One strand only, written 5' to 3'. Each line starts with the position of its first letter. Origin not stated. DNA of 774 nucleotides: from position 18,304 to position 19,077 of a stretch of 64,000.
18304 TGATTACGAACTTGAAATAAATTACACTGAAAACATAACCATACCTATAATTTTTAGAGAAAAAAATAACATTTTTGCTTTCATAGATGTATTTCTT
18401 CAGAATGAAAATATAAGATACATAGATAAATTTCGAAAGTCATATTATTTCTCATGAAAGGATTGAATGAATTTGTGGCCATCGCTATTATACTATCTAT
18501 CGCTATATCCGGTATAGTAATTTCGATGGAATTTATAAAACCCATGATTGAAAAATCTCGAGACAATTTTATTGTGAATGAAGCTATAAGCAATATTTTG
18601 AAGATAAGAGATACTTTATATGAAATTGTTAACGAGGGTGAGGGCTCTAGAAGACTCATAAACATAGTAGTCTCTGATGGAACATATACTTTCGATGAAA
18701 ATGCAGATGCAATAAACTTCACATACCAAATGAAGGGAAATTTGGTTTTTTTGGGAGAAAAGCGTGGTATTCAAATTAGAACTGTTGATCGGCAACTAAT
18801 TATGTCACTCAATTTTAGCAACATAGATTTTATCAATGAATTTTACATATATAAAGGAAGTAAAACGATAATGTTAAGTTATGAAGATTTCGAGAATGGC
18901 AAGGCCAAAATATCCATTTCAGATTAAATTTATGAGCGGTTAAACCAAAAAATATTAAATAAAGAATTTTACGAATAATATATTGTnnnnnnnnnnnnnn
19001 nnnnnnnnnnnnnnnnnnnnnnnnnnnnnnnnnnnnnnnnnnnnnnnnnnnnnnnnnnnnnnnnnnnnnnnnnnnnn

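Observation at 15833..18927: Five-gene surface locus: a secreted protein, a LamG-lectin-fold membrane protein and three prepilin-like proteins with class III (MKG|hydrophobic) signal peptides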

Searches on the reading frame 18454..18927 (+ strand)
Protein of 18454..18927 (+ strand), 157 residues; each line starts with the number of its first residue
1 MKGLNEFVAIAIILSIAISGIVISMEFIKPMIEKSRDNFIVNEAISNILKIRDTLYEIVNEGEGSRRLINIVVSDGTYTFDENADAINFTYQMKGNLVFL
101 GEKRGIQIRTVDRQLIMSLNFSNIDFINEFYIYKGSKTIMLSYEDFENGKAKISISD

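Call 3: search_protein_families(library=pfam, proteins=[window:18454-18927:+], max_evalue=1)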
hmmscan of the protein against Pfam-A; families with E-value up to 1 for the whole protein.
window:18454-18927:+ (157 aa): 1 family
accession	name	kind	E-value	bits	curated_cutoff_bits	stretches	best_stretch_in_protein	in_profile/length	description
PF11337.13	DUF3139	-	0.011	16.7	27.3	1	9-56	3-50/83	Protein of unknown function (DUF3139)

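Call 19: search_protein_families(library=ncbifam, proteins=[window:18454-18927:+], max_evalue=1)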
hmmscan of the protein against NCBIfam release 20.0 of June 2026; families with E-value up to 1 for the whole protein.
window:18454-18927:+ (157 aa): 0 families

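Call 25: find_homologous_proteins(query=A1, max_evalue=0.01)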
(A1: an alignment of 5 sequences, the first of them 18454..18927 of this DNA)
Query A1 (5 sequences) (157 aa, profile of the alignment): 74 proteins with E <= 0.01 among 2226 candidates.
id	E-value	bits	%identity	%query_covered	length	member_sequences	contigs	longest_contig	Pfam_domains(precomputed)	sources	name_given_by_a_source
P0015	4.4e-71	256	56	100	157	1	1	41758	-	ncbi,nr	ncbi:MAG: hypothetical protein N3E38_00665 [Candidatus Aenigmarchaeota archaeon]|nr:hypothetical pro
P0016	1.5e-69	251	100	100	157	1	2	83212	-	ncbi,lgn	ncbi:MAG: hypothetical protein QXO84_00800 [Candidatus Aenigmatarchaeota archaeon]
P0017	7.6e-69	249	53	99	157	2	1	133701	-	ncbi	ncbi:MAG: hypothetical protein QXZ43_00240 [Candidatus Aenigmatarchaeota archaeon]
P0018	5.0e-67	243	47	99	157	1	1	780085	-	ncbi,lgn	-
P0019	6.4e-64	233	51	99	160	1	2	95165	-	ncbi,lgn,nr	ncbi:MAG: hypothetical protein KQA41_02325 [Candidatus Aenigmarchaeota archaeon]|nr:hypothetical pro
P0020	2.4e-62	228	52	99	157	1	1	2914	-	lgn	-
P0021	9.6e-60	219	35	88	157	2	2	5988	-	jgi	-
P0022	3.7e-59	217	50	99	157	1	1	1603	-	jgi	jgi:hypothetical protein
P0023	4.5e-58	214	48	99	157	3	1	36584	-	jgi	jgi:hypothetical protein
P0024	9.1e-57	209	49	99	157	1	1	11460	-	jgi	jgi:hypothetical protein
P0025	1.5e-56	209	50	99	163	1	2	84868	-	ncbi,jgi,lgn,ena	-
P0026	4.0e-55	204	46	99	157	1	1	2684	-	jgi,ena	-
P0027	5.1e-55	204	48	99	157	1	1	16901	-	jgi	jgi:hypothetical protein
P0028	1.5e-54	202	46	99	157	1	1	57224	-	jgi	jgi:hypothetical protein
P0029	2.0e-54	202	47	99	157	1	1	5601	-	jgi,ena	-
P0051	6.7e-43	164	31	90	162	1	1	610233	-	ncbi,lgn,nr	ncbi:MAG: hypothetical protein QMD36_00795 [Candidatus Aenigmarchaeota archaeon]|nr:hypothetical pro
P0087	3.0e-23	101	26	97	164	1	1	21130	-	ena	-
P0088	8.5e-5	41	23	55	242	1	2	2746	PF23960.3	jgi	jgi:type II secretory pathway pseudopilin PulG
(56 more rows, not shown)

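Call 26: find_encoding_contigs(protein=P0051, flank=10000, max_places=1)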
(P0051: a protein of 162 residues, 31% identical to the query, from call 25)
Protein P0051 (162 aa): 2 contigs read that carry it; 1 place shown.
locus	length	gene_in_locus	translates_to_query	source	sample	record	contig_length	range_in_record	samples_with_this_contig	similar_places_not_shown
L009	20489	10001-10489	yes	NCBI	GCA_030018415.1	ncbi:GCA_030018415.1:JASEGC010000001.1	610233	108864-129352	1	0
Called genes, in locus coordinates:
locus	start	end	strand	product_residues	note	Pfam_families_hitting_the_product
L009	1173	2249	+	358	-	PF21686:LigD_Prim-Pol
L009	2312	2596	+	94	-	-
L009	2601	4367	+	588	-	PF00437:T2SSE, PF23989:PilB3_C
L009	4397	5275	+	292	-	PF00482:T2SSF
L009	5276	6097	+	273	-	PF00482:T2SSF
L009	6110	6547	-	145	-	-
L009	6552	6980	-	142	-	-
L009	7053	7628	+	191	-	-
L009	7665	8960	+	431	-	-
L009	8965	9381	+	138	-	-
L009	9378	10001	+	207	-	-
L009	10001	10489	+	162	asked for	-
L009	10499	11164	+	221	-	PF04493:Endonuclease_5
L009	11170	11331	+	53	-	PF17848:Zn_ribbon_ACC (weak)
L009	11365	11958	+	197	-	PF01871:AMMECR1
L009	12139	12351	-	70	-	-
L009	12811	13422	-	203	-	PF00702:Hydrolase, PF13419:HAD_2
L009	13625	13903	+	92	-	PF05239:PRC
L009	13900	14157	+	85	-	PF05402:PqqD (weak)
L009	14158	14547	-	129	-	PF21485:IF5A-like_N, PF01287:eIF-5a (weak)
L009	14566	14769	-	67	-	PF00808:CBFD_NFYB_HMF, PF15511:CENP-T_C (weak), PF00125:Histone, PF15630:CENP-S (weak)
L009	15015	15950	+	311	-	PF08271:Zn_Ribbon_TF, PF00382:TFIIB, PF04545:Sigma70_r4 (faint), PF00382:TFIIB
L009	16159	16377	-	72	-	-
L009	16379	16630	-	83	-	-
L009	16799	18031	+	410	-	PF01970:TctA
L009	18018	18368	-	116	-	PF04076:BOF (weak), PF13742:tRNA_anti_2, PF01336:tRNA_anti-codon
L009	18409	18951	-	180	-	PF13238:AAA_18, PF01202:SKI (faint)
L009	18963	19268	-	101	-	-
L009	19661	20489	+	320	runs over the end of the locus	PF05496:RuvB_N (weak), PF25199:nSTAND_NTPase5 (weak), PF00004:AAA, PF13177:DNA_pol3_delta2, PF08542:Rep_fac_C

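Call 27: find_encoding_contigs(protein=P0087, flank=10000, max_places=1)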
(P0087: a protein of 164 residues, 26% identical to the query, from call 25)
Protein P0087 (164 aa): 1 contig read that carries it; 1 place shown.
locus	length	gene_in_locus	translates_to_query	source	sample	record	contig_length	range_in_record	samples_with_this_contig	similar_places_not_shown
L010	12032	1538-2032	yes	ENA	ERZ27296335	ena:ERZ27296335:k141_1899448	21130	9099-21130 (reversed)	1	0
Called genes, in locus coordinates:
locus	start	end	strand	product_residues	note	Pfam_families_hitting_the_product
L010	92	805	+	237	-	-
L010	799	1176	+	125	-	-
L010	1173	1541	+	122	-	-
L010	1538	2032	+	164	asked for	-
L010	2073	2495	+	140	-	-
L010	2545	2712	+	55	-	-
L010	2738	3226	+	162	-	PF02577:BFN_dom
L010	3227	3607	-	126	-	PF01381:HTH_3 (weak)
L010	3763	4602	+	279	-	PF01978:TrmB, PF11495:TrmB_EBD_N (weak)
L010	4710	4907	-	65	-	-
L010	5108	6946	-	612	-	PF08915:tRNA-Thr_ED, PF00587:tRNA-synt_2b, PF03129:HGTP_anticodon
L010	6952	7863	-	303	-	PF14528:LAGLIDADG_3 (faint)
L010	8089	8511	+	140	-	PF00164:Ribosom_S12_S23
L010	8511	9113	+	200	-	PF00177:Ribosomal_S7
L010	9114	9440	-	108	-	-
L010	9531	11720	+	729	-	PF00009:GTP_EFTU, PF22042:EF-G_D2, PF03144:GTP_EFTU_D2, PF14492:EFG_III, PF03764:EFG_IV, PF00679:EFG_C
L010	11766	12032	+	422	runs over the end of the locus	PF00009:GTP_EFTU, PF01926:MMR_HSR1 (faint), PF03144:GTP_EFTU_D2, PF14578:GTP_EFTU_D4 (weak), PF03143:GTP_EFTU_D3, PF22594:GTP-eEF1A_C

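Call 28: find_encoding_contigs(protein=P0088, flank=10000, max_places=2)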
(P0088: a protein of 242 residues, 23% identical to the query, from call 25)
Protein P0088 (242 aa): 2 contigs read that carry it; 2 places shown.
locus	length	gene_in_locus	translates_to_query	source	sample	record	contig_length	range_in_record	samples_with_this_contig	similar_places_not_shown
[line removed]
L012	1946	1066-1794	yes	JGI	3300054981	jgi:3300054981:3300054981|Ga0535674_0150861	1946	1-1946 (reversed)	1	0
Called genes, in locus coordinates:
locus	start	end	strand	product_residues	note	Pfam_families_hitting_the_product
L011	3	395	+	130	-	?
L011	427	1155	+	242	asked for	PF23960:DUF7289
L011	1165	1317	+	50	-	-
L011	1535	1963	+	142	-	-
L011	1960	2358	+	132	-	-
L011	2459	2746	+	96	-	?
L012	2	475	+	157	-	?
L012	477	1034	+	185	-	-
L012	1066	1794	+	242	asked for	PF23960:DUF7289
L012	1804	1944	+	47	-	?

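Call 34: find_related_loci(query=A1, collection=genome_contigs, flank=10000)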
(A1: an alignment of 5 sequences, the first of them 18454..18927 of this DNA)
Query A1 (157 aa) in genome_contigs; peptide patterns used: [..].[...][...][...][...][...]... (x = any residue, [..] = any of these).
13 stretches matched a pattern; 1 encode a relative of the query (tblastn E <= 1e-3); 1 distinct loci.
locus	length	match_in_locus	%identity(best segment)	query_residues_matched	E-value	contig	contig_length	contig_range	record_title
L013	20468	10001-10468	51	1-156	1e-47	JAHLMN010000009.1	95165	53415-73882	MAG: Candidatus Aenigmatarchaeota archaeon isolate DRTY-7_1_bin_34 NODE_125_length_95165_cov_12.6504, whole genome shotg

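Call 37: find_related_loci(query=A1, collection=metagenome_contigs, flank=10000)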
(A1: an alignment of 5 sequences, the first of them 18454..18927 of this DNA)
Query A1 (157 aa) in metagenome_contigs; peptide patterns used: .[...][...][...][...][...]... (x = any residue, [..] = any of these).
280 stretches matched a pattern; 1 encode a relative of the query (tblastn E <= 1e-3); 1 distinct loci.
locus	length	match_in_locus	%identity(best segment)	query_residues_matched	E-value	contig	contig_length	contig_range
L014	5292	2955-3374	35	2-141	6e-25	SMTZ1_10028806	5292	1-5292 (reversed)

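Call 38: find_homologous_proteins(query=L009:2601-4367:+, max_evalue=1e-60)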
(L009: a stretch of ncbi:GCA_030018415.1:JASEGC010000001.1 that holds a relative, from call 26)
Query L009:2601-4367:+ (588 aa): 6962 proteins with E <= 1e-60 among 8000 candidates; the best 120 are listed.
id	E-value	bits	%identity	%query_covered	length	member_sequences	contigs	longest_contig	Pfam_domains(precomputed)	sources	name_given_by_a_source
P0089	0.0e+0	1308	100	100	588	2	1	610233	PF23989.1,PF00437.27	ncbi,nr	ncbi:MAG: type II/IV secretion system ATPase subunit [Candidatus Aenigmarchaeota archaeon]|nr:type I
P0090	0.0e+0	1157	87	100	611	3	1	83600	PF23989.1,PF00437.27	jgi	jgi:flagellar protein FlaI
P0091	0.0e+0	1114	82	100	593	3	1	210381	PF23989.1,PF00437.27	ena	-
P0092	0.0e+0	1073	78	100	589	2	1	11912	PF23989.1,PF00437.27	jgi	jgi:flagellar protein FlaI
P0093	0.0e+0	1062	77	100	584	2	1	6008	PF23989.1,PF00437.27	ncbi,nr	ncbi:MAG: type II/IV secretion system ATPase subunit [Candidatus Aenigmarchaeota archaeon]|nr:type I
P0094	0.0e+0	1058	78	100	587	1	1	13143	PF23989.1,PF00437.27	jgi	jgi:flagellar protein FlaI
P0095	0.0e+0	1054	77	100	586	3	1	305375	PF23989.1,PF00437.27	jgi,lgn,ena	-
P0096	0.0e+0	1046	77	100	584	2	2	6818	PF23989.1,PF00437.27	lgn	-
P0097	0.0e+0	1019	76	100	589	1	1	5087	PF23989.1,PF00437.27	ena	-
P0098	0.0e+0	1017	76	100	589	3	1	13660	PF23989.1,PF00437.27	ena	-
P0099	0.0e+0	1015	75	100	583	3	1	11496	PF23989.1,PF00437.27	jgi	-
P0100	2.6e-298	1008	74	100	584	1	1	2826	PF23989.1,PF00437.27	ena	-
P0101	4.9e-297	1004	75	100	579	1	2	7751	PF23989.1,PF00437.27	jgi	jgi:flagellar protein FlaI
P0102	1.2e-296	1003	74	100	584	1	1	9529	PF23989.1,PF00437.27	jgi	-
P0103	1.4e-296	1003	75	100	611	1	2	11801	PF23989.1,PF00437.27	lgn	-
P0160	1.6e-248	844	62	99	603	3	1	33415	PF23989.1,PF00437.27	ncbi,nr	ncbi:MAG: type II/IV secretion system ATPase subunit [Candidatus Aenigmarchaeota archaeon]|nr:type I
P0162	1.1e-246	838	66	92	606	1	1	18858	PF23989.1,PF00437.27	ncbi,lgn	-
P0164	9.2e-243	825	68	88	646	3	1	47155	PF23989.1,PF00437.27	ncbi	-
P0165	1.2e-240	818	68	88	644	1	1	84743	PF23989.1,PF00437.27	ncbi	ncbi:MAG: type II/IV secretion system ATPase subunit [Candidatus Aenigmatarchaeota archaeon]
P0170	1.2e-238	811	67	87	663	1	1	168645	PF23989.1,PF00437.27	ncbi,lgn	ncbi:MAG: type II/IV secretion system ATPase subunit [Candidatus Aenigmatarchaeota archaeon]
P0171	1.5e-238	811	68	87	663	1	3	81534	PF23989.1,PF00437.27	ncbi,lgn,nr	ncbi:MAG: type II/IV secretion system ATPase subunit [Candidatus Aenigmarchaeota archaeon]|nr:type I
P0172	4.9e-238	809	67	88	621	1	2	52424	PF23989.1,PF00437.27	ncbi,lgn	ncbi:MAG: type II/IV secretion system ATPase subunit [Candidatus Aenigmatarchaeota archaeon]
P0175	1.5e-237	808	68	87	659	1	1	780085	PF23989.1,PF00437.27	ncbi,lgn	-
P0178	3.7e-236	803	63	96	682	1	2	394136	PF00437.27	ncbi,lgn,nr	ncbi:MAG: type II/IV secretion system ATPase subunit [Candidatus Aenigmatarchaeota archaeon]|nr:type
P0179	1.4e-235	801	67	87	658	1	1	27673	PF23989.1,PF00437.27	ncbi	ncbi:MAG: type II/IV secretion system ATPase subunit [Candidatus Aenigmatarchaeota archaeon]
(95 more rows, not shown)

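Call 39: find_encoding_contigs(protein=P0175, flank=10000, max_places=1)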
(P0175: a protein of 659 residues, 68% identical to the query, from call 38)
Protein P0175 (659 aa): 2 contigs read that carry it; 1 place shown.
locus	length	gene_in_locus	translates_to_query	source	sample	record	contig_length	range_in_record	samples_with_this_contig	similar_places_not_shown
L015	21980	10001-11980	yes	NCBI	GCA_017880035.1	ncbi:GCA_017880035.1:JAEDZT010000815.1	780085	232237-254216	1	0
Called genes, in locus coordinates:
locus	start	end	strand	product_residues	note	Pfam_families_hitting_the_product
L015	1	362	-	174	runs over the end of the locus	PF00252:Ribosomal_L16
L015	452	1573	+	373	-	-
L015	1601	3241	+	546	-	-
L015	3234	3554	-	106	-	PF01588:tRNA_bind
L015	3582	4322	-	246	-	-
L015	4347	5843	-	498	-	PF00133:tRNA-synt_1 (weak), PF09334:tRNA-synt_1g, PF00133:tRNA-synt_1, PF01406:tRNA-synt_1e (weak), PF19303:Anticodon_3, PF08264:Anticodon_1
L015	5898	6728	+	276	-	PF01261:AP_endonuc_2, PF03851:UvdE (weak)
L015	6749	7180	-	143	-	PF01951:Archease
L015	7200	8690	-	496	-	PF01139:RtcB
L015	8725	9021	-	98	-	-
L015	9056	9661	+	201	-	PF00293:NUDIX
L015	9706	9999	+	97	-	-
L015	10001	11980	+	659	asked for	PF00437:T2SSE, PF23989:PilB3_C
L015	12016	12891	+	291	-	PF00482:T2SSF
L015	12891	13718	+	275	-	PF00482:T2SSF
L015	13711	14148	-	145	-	-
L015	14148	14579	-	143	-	-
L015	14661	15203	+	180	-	-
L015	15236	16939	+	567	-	-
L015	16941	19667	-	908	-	PF13287:Fn3_assoc, PF13290:CHB_HEX_C_1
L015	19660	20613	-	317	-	-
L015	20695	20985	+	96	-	PF04242:DUF424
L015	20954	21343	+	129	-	-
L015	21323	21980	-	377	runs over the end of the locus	PF05496:RuvB_N (faint), PF12775:AAA_7 (weak), PF13173:AAA_14 (weak), PF00004:AAA, PF16193:AAA_assoc_2 (faint), PF21960:RCF1-5-like_lid, PF25361:AAA_lid_RFC1 (faint)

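Call 40: list_cluster_members(proteins=[P0164, P0165, P0170, P0171, P0172, P0179, P0162, P0160, P0178, P0016])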
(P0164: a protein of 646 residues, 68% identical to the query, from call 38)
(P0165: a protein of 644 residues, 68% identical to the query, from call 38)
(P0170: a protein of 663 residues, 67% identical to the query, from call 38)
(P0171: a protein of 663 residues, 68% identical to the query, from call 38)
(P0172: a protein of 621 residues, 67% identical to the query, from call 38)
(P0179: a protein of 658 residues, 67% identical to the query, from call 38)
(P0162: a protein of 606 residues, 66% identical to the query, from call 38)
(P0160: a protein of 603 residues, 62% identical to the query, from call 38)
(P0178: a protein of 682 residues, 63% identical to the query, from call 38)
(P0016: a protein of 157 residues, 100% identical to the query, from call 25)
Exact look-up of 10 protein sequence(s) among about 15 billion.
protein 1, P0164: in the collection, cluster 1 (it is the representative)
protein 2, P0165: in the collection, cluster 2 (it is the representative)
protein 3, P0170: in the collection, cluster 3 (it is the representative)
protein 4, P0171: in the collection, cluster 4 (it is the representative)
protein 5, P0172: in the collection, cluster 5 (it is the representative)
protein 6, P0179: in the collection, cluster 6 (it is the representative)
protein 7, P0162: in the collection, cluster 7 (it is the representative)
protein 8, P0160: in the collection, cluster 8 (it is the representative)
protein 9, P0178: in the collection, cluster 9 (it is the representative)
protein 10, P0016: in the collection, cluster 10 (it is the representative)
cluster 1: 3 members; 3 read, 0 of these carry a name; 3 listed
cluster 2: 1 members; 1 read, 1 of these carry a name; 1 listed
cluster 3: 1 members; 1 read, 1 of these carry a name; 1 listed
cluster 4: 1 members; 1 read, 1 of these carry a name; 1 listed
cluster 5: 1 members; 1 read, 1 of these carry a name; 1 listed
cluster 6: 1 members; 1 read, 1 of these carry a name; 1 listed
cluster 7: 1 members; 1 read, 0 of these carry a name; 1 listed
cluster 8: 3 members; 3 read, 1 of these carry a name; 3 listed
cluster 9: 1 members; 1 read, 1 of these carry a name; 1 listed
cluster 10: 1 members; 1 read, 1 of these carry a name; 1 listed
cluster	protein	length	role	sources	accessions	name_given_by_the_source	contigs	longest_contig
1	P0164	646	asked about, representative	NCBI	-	-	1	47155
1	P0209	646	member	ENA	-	-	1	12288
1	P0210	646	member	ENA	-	-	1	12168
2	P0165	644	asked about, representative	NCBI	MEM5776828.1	MAG: type II/IV secretion system ATPase subunit [Candidatus Aenigmatarchaeota archaeon]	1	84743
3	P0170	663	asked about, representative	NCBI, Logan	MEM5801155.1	MAG: type II/IV secretion system ATPase subunit [Candidatus Aenigmatarchaeota archaeon]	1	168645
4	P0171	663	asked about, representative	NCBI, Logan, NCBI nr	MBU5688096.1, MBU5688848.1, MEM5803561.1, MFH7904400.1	MAG: type II/IV secretion system ATPase subunit [Candidatus Aenigmarchaeota archaeon] | type II/IV secretion system ATPase subunit [Candidatus Aenigmarchaeota archaeon]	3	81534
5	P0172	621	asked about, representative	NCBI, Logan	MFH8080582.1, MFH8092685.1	MAG: type II/IV secretion system ATPase subunit [Candidatus Aenigmatarchaeota archaeon]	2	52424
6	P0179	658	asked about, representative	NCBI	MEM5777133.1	MAG: type II/IV secretion system ATPase subunit [Candidatus Aenigmatarchaeota archaeon]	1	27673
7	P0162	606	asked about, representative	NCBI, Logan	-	-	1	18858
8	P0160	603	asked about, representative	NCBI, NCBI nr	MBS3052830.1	MAG: type II/IV secretion system ATPase subunit [Candidatus Aenigmarchaeota archaeon] | type II/IV secretion system ATPase subunit [Candidatus Aenigmarchaeota archaeon]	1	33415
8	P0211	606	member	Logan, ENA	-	-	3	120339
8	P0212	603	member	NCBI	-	-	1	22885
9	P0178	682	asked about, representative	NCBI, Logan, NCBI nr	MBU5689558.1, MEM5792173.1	MAG: type II/IV secretion system ATPase subunit [Candidatus Aenigmatarchaeota archaeon] | type II/IV secretion system ATPase subunit [Candidatus Aenigmarchaeota archaeon]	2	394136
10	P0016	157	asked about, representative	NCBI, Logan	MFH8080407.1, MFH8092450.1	MAG: hypothetical protein QXO84_00800 [Candidatus Aenigmatarchaeota archaeon]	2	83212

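Call 41: predict_structure(alignment_id=A4)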
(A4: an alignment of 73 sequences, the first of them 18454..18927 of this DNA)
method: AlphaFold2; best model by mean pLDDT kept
length: 157 residues; sequences in the alignment: 73
mean_pLDDT: 93.3   pTM: 0.81
mean pLDDT of the five models: 93.3, 93.1, 92.8, 92.4, 92.2
residues with pLDDT >= 90: 129; 70-90: 24; 50-70: 4; < 50: 0
segments of 3 or more residues with pLDDT < 50: none
pLDDT, mean of each block of 10 residues (from residue 1): 75 93 88 94 97 97 96 96 93 92 96 96 94 95 95 95
secondary structure, 60 per line:
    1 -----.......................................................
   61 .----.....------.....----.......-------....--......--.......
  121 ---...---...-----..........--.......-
elements in order: H6-61 E66-70 E77-81 E86-92 E100-103 E106-111 E114-120 E124-126 E130-132 E138-147 E150-156

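Call 42: find_encoding_contigs(protein=P0172, flank=10000, max_places=2)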
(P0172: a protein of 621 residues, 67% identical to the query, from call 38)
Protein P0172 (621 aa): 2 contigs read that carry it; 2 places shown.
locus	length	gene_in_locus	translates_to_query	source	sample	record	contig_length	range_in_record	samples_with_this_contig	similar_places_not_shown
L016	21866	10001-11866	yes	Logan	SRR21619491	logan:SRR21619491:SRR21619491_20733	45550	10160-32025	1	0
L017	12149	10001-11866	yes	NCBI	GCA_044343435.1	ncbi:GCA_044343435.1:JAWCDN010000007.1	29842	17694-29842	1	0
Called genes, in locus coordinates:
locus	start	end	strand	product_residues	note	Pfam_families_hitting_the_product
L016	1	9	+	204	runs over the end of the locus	PF01965:DJ-1_PfpI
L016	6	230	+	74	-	PF10557:Cullin_Nedd8 (weak)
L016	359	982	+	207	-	PF09335:VTT_dom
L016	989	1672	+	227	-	PF13549:ATP-grasp_5, PF08442:ATP-grasp_2 (weak)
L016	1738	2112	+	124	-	-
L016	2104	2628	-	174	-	PF00252:Ribosomal_L16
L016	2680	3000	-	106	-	PF01588:tRNA_bind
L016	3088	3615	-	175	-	-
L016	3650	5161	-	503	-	PF00133:tRNA-synt_1, PF09334:tRNA-synt_1g, PF00133:tRNA-synt_1, PF01406:tRNA-synt_1e, PF19303:Anticodon_3, PF08264:Anticodon_1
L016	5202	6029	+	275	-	PF01261:AP_endonuc_2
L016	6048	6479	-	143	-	PF01951:Archease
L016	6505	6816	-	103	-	PF22600:MTPAP-like_central, PF01909:NTP_transf_2, PF18765:Polbeta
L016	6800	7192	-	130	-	PF05168:HEPN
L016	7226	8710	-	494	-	PF01139:RtcB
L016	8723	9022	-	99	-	-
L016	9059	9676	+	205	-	PF00293:NUDIX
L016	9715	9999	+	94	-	-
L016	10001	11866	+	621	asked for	PF00437:T2SSE, PF23989:PilB3_C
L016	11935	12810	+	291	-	PF00482:T2SSF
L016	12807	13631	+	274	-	PF00482:T2SSF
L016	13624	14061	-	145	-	-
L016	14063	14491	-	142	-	-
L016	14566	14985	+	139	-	-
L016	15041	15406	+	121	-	PF00828:Ribosomal_L27A (weak)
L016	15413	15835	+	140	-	PF00572:Ribosomal_L13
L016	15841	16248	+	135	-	PF00380:Ribosomal_S9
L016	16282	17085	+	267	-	PF25213:HVO_A0261_N (faint), PF01047:MarR (faint), PF24034:DUF7343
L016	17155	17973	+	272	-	-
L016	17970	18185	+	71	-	-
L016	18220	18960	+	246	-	PF01336:tRNA_anti-codon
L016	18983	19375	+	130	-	PF01873:eIF-5_eIF-2B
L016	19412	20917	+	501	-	PF05048:NosD, PF13229:Beta_helix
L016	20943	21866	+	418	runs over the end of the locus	-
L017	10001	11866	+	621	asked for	PF00437:T2SSE, PF23989:PilB3_C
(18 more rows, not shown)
